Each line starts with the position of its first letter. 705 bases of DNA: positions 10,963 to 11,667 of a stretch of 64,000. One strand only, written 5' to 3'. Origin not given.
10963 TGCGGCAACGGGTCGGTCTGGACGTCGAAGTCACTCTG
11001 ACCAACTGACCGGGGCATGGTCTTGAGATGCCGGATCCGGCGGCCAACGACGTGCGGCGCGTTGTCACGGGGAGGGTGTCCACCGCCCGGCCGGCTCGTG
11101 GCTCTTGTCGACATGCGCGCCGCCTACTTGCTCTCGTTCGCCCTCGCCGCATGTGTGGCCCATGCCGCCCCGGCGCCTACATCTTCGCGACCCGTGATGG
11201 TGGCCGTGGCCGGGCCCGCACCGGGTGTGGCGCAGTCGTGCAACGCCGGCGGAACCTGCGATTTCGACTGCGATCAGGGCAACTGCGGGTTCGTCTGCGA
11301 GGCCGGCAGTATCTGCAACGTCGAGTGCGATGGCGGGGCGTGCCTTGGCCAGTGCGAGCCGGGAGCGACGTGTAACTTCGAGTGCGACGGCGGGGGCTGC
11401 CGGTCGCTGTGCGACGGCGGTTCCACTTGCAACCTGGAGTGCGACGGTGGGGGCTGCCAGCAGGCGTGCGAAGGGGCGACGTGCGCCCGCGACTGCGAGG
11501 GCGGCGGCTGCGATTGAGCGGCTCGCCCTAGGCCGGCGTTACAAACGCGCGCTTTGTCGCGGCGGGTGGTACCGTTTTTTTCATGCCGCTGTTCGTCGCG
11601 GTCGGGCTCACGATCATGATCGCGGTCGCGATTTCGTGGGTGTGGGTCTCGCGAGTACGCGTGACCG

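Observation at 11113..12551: Two paralogous secreted proteins built from a ~19-20-residue Cys/Gly repeat, flanking a membrane-protein gene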

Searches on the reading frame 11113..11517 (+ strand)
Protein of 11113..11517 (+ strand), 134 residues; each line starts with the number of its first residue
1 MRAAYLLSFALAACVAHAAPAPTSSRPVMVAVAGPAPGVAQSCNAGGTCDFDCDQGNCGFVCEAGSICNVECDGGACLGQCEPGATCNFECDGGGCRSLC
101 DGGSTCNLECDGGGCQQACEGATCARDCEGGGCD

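Call 3: search_protein_families(library=pfam, proteins=[window:11113-11517:+], max_evalue=10)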
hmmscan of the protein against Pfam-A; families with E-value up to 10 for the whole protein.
window:11113-11517:+ (134 aa): 0 families

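Call 4: search_protein_families(library=ncbifam, proteins=[window:11113-11517:+], max_evalue=10)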
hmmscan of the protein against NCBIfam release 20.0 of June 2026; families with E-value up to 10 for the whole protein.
window:11113-11517:+ (134 aa): 1 family
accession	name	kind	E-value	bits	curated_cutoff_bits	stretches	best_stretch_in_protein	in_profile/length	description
NF007650.0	PRK10318.3-2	equivalog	0.091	13.1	238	1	7-29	4-26/117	hypothetical protein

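Call 6: find_homologous_proteins(query=window:11113-11514:+, max_evalue=0.001)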
Query window:11113-11514:+ (134 aa): 35 proteins with E <= 0.001 among 397 candidates.
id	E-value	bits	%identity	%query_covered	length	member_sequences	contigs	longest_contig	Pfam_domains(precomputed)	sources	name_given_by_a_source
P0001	1.0e-38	151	60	99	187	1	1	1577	-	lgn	-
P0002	1.6e-38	150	58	98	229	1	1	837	PF01925.26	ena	-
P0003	4.8e-37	145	58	99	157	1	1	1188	-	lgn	-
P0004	1.9e-30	124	60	64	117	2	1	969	-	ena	-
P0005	3.7e-24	104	57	84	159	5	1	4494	-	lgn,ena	-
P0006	6.7e-23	99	50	99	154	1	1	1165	-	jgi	jgi:hypothetical protein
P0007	8.8e-22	96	47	99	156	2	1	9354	-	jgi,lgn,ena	jgi:hypothetical protein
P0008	1.3e-21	95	49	99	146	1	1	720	-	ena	-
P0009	3.2e-21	94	46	99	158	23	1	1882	-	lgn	-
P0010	3.3e-21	94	47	99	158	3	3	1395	-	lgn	-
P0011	1.4e-20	92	48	99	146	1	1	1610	-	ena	-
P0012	2.5e-19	88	47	90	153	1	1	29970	-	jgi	jgi:hypothetical protein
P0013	2.8e-19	88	48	83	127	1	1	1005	-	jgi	jgi:hypothetical protein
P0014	2.8e-19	88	47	99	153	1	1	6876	-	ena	-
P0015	9.3e-19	86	45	99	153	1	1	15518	-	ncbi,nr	ncbi:MAG TPA: hypothetical protein VHW23_18190 [Kofleriaceae bacterium]|nr:hypothetical protein [Kof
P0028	2.5e-14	72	40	90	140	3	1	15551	-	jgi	jgi:hypothetical protein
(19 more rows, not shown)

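Call 10: find_encoding_contigs(protein=P0012, flank=6000, max_places=3)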
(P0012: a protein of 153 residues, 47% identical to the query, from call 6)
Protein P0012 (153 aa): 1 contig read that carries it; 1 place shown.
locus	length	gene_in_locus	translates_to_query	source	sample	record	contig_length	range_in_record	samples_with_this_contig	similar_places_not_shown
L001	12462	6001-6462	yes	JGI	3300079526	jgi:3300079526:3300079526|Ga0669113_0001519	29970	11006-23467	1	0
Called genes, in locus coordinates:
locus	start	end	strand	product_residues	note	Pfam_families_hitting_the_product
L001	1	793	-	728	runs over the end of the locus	PF02706:Wzz, PF01656:CbiA (faint), PF13807:GNVR (weak), PF13614:AAA_31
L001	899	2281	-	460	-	-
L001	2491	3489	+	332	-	-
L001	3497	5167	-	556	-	PF09136:Glucodextran_B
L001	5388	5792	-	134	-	PF01253:SUI1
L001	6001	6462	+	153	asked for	-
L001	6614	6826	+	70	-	-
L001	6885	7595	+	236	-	PF01914:MarC, PF01810:LysE (weak)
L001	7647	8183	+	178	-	-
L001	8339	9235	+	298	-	PF07676:PD40 (faint)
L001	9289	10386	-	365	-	PF10263:SprT-like (weak), PF10979:DUF2786, PF23771:DUF7168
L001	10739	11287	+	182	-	-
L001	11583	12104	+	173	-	PF13274:SocA_Panacea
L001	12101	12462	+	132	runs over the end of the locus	PF02661:Fic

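Call 11: find_encoding_contigs(protein=P0015, flank=6000, max_places=3)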
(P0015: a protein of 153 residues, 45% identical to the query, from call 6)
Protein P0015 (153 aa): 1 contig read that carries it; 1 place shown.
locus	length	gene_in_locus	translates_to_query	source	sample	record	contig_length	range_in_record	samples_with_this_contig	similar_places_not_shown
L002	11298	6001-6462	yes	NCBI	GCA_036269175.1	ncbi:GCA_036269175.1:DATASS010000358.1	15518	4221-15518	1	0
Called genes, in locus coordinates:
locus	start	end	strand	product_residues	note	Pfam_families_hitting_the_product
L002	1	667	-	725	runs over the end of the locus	PF02706:Wzz, PF01656:CbiA (faint), PF13807:GNVR (weak), PF13614:AAA_31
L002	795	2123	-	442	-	-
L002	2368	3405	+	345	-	-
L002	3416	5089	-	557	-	PF09136:Glucodextran_B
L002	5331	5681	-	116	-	PF01253:SUI1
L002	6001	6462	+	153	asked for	-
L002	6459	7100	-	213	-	PF00561:Abhydrolase_1 (faint), PF05728:UPF0227, PF12697:Abhydrolase_6, PF12146:Hydrolase_4 (weak), PF00326:Peptidase_S9 (weak)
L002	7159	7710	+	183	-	-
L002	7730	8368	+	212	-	PF01914:MarC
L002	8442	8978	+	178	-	-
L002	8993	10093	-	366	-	PF10263:SprT-like, PF10979:DUF2786, PF23771:DUF7168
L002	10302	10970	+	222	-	-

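Call 12: find_encoding_contigs(protein=P0028, flank=6000, max_places=3)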
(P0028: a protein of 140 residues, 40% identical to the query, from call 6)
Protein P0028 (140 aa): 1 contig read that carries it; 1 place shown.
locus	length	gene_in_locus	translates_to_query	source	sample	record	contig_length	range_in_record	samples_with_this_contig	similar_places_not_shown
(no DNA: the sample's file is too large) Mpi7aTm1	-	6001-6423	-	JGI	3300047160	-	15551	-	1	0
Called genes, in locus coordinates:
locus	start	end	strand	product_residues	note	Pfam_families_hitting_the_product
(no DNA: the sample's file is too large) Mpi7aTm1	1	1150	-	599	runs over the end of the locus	PF13188:PAS_8 (faint), PF13426:PAS_9 (faint), PF08448:PAS_4, PF00512:HisKA (faint), PF02518:HATPase_c, PF00072:Response_reg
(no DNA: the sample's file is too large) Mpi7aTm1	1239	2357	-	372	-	PF00365:PFK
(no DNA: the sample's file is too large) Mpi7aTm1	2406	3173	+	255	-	PF00378:ECH_1, PF16113:ECH_2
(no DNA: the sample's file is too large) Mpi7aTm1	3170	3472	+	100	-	-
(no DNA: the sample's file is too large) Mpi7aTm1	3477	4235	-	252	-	-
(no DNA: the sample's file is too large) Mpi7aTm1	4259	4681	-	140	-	-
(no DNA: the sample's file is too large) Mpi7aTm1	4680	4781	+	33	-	-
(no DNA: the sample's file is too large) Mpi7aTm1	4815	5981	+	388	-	PF01053:Cys_Met_Meta_PP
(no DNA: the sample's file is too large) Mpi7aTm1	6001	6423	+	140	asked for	-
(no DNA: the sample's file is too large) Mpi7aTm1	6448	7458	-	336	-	-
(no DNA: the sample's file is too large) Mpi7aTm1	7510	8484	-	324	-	PF00034:Cytochrom_C (faint)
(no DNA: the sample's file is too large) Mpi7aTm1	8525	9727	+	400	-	-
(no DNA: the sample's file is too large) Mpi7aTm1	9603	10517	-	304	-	PF04116:FA_hydroxylase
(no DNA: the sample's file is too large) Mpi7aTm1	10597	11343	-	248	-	-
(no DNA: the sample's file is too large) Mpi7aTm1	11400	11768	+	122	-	PF12840:HTH_20, PF01022:HTH_5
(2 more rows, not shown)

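Call 16: find_homologous_proteins(query=A1, max_evalue=0.001)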
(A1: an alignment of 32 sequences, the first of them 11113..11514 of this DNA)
Query A1 (32 sequences) (134 aa, profile of the alignment): 77 proteins with E <= 0.001 among 8000 candidates.
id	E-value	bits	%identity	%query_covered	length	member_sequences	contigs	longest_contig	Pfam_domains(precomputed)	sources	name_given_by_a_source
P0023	2.2e-50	189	45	99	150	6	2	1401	-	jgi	jgi:hypothetical protein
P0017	2.7e-50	188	50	99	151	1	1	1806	-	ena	-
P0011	6.8e-50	187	48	99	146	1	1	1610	-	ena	-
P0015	1.1e-49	186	45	99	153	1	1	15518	-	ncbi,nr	ncbi:MAG TPA: hypothetical protein VHW23_18190 [Kofleriaceae bacterium]|nr:hypothetical protein [Kof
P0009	1.2e-49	186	46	99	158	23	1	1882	-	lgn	-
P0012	3.7e-49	185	47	90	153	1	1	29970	-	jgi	jgi:hypothetical protein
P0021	4.9e-49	184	53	75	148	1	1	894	-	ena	-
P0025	8.0e-49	183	46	99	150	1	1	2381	-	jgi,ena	-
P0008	1.2e-48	183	49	99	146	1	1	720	-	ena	-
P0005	2.7e-47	179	57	84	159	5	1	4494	-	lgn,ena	-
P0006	3.7e-47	178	50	99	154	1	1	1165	-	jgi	jgi:hypothetical protein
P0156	5.7e-47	177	46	99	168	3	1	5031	-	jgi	jgi:hypothetical protein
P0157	5.8e-47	177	44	99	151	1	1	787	-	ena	-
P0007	2.7e-46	175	47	99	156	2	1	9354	-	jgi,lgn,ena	jgi:hypothetical protein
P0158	4.4e-46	175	46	91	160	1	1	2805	-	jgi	jgi:hypothetical protein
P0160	4.3e-43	165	48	99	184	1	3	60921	-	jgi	jgi:hypothetical protein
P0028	2.0e-35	140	40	90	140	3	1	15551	-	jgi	jgi:hypothetical protein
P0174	2.9e-13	68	37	74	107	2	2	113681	-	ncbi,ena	-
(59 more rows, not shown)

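Call 19: predict_structure(alignment_id=A1)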
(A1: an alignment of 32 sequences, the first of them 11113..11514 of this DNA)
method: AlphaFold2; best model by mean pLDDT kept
length: 134 residues; sequences in the alignment: 32
mean_pLDDT: 83.3   pTM: 0.68
mean pLDDT of the five models: 83.3, 83.1, 83.0, 80.8, 79.6
residues with pLDDT >= 90: 92; 70-90: 4; 50-70: 23; < 50: 15
segments of 3 or more residues with pLDDT < 50: 1-3, 24-31
pLDDT, mean of each block of 10 residues (from residue 1): 51 54 48 60 97 96 98 96 98 96 97 95 95 91
secondary structure, 60 per line:
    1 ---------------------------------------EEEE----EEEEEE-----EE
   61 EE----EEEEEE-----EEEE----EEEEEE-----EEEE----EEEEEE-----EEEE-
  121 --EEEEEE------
elements in order: E40-43 E48-53 E59-62 E67-72 E78-81 E86-91 E97-100 E105-110 E116-119 E123-128

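Call 21: search_solved_structures(query=A1, max_evalue=10, show_alignments=2)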
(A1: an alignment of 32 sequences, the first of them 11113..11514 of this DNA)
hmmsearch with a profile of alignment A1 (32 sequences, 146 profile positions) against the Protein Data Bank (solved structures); distinct sequences matched with E-value up to 10: 0.

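Call 28: fold_search(model_id=the predicted structure, library=pdb)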
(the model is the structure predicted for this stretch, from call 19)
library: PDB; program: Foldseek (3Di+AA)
matches with E <= 10: 16; with E <= 0.001: 0
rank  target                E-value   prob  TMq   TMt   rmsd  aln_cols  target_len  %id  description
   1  7dc5_A                1.4e+00  0.11  0.25  0.16  10.7       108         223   10  Crystal structure of fungal antifreeze protein with intermediate activity (released 2021-10-27)
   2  1hf2_A                2.9e+00  0.06  0.22  0.16   8.2        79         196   14  Crystal structure of the bacterial cell-division inhibitor MinC from T. maritima (released 2001-05-30)
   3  5jmc_D                3.8e+00  0.05  0.27  0.35   7.9       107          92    6  Receptor binding domain of Botulinum neurotoxin A in complex with rat SV2C (released 2016-06-15)
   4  1hf2_B                4.8e+00  0.04  0.21  0.16   8.3        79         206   14  Crystal structure of the bacterial cell-division inhibitor MinC from T. maritima (released 2001-05-30)
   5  2zvd_A                5.6e+00  0.08  0.31  0.09   6.6        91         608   13  Crystal structure of Pseudomonas sp. MIS38 lipase in an open conformation (released 2009-11-10)
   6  1hf2_C                5.6e+00  0.03  0.21  0.15   7.9        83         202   14  Crystal structure of the bacterial cell-division inhibitor MinC from T. maritima (released 2001-05-30)
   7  5nxk_B                6.3e+00  0.06  0.26  0.12  10.4       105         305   10  L. reuteri 53608 SRRP (released 2018-03-21)
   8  9lhr_A                7.0e+00  0.03  0.21  0.14  12.7        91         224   14  Crystal structure of Ice binding protein from Candidatus Cryosericum odellii SMC5 (released 2025-09-03)
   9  6fls_D                7.0e+00  0.02  0.23  0.16  11.7       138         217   11  Pentapeptide repeat family protein from Clostridium botulinum (released 2018-08-15)
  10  7ddb_A                7.4e+00  0.06  0.29  0.18   9.1       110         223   14  Crystal structure of fungal antifreeze protein with intermediate activity (released 2021-11-03)
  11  1hf2_D                7.8e+00  0.03  0.20  0.16   6.6        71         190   15  Crystal structure of the bacterial cell-division inhibitor MinC from T. maritima (released 2001-05-30)
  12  2qv3                  8.7e+00  0.05  0.31  0.12  10.3       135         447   12  Crystal Structure of the Helicobacter pylori Vacuolating Toxin p55 Domain (released 2007-10-23)
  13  8enq_A                8.7e+00  0.02  0.19  0.22   9.9       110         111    9  E. coli CsgA fibril (218-pixel box size) (released 2023-10-04)
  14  9lhn_A                8.7e+00  0.02  0.21  0.14  10.8       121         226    9  Crystal structure of Ice binding protein from Candidatus Cryosericum odellii SMC5 (released 2025-09-03)
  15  4dn7_A                9.2e+00  0.02  0.20  0.09  14.1       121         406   13  CRYSTAL STRUCTURE OF putative ABC transporter, ATP-binding protein from Methanosarcina mazei Go1 (released 2012-02-22)
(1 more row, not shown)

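Call 33: search_protein_representatives(alignment_id=A1)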
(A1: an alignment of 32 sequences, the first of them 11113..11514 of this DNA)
Query: 32 sequences, 146 profile positions. Proteins with E-value up to 0.001 (for the whole library): 797; up to 1e-10: 267; up to 1e-30: 19. The best 150 are listed.
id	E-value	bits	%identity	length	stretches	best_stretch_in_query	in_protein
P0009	3.9e-50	186.1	-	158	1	1-145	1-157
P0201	1.5e-48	180.9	-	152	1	1-145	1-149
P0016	8.7e-47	175.2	-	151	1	5-146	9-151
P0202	4.8e-45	169.5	-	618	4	49-136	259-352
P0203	3.7e-40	153.7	-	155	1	14-146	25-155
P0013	1.2e-39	152.0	-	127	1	1-127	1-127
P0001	3.9e-38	147.1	-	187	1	1-146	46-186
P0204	4.0e-37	143.8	-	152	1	5-146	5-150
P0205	1.9e-36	141.6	-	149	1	1-146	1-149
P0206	4.2e-36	140.5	-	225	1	1-146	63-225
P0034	4.6e-36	140.4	-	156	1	4-145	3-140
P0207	6.6e-36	139.9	-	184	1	1-145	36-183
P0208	1.3e-33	132.4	-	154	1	1-145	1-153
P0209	1.7e-33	132.1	-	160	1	2-146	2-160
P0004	1.7e-33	132.1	-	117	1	4-126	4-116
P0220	1.9e-27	112.5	-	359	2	49-135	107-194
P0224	3.5e-26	108.4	-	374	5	53-128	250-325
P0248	1.3e-20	90.4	-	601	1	35-135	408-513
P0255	3.1e-19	85.8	-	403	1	33-127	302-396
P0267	2.8e-18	82.7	-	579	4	68-123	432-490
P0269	3.8e-18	82.3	-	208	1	39-127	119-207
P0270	5.3e-18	81.8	-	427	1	22-146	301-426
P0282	5.5e-17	78.5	-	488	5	40-131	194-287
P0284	6.6e-17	78.3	-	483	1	40-127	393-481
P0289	1.2e-16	77.4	-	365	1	49-127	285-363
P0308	1.6e-15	73.8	-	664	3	52-135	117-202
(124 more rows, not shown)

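Call 35: search_protein_families(library=pfam, proteins=[P0202, P0220, P0224, P0248, P0255, P0267, P0270, P0282, P0284, P0308], max_evalue=0.01)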
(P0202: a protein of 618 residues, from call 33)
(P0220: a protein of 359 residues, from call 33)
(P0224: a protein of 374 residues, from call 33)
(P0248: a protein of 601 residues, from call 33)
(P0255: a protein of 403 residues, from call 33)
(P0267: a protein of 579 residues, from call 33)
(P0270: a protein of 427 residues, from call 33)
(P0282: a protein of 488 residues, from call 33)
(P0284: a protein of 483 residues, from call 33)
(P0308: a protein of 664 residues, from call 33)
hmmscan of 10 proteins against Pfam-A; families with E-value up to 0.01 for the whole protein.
P0202 (618 aa): 1 family
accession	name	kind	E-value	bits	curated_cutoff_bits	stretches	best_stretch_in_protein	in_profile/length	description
PF07705.17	CARDB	-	1.8e-12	47.8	22.7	1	37-143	2-99/101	CARDB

P0220 (359 aa): 0 families

P0224 (374 aa): 0 families

P0248 (601 aa): 4 families
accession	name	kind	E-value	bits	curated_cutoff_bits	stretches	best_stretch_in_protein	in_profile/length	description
PF00069.31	Pkinase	-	2.5e-32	112.8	31.7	1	12-267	3-252/263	Protein kinase domain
PF07714.23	PK_Tyr_Ser-Thr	-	2.4e-29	102.9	23.1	1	12-267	3-249/258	Protein tyrosine and serine/threonine kinase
PF08308.17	PEGA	-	6.8e-07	29.5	20.8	1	536-577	2-44/71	PEGA domain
PF01636.29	APH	-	0.00035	20.9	23.2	0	64-116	43-101/239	Phosphotransferase enzyme family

P0255 (403 aa): 2 families
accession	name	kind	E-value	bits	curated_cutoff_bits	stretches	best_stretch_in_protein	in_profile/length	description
PF13519.12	VWA_2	-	1.4e-06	29.3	27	1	17-138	3-107/107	von Willebrand factor type A domain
PF00092.34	VWA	-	3.4e-05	24.6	23.8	1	14-195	1-169/174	von Willebrand factor type A domain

P0267 (579 aa): 2 families
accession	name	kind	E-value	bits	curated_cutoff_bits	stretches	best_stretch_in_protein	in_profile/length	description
PF13517.12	FG-GAP_3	-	1.3e-11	45.4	26.9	1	57-121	1-61/61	FG-GAP-like repeat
PF01839.29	FG-GAP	-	4.3e-08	33.3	22.1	2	102-122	1-21/37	FG-GAP repeat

P0270 (427 aa): 6 families
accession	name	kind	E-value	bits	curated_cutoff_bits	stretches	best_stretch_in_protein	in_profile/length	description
PF05057.20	DUF676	-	1.6e-07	31.5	20.3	1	85-193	8-134/217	Putative serine esterase (DUF676)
PF06028.17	DUF915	-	5e-05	23.2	22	1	123-191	82-150/255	Alpha/beta hydrolase of unknown function (DUF915)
PF02450.21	LCAT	-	0.0024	17.6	21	1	131-186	109-164/392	Lecithin:cholesterol acyltransferase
PF01674.24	Lipase_2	-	0.0038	17.2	20.3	0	127-164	61-95/219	Lipase (class 2)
PF02089.21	Palm_thioest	-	0.0046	17.1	26.8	1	84-193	1-119/254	Palmitoyl protein thioesterase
PF12146.15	Hydrolase_4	-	0.0053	16.5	27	0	127-167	59-95/239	Serine aminopeptidase, S33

P0282 (488 aa): 0 families

P0284 (483 aa): 1 family
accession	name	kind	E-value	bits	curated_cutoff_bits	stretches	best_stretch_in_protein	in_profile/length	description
PF00691.25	OmpA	-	1.7e-17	64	27.2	1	217-308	1-93/98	OmpA family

P0308 (664 aa): 3 families
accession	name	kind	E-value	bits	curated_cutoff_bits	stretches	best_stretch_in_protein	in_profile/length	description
PF00002.29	7tm_2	-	2.3e-21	76.6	20.6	1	548-660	4-127/250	7 transmembrane receptor (Secretin family)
PF01534.23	Frizzled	-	0.00042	20.1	22.3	1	602-660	85-146/322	Frizzled/Smoothened family membrane region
PF02101.21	Ocular_alb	-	0.0056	16.1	25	1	608-661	117-169/403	Ocular albinism type 1 protein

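Call 40: search_protein_families(library=padloc, proteins=[window:11113-11514:+], max_evalue=1)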
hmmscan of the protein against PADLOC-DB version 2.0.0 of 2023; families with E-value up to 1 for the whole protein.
window:11113-11514:+ (134 aa): 0 families
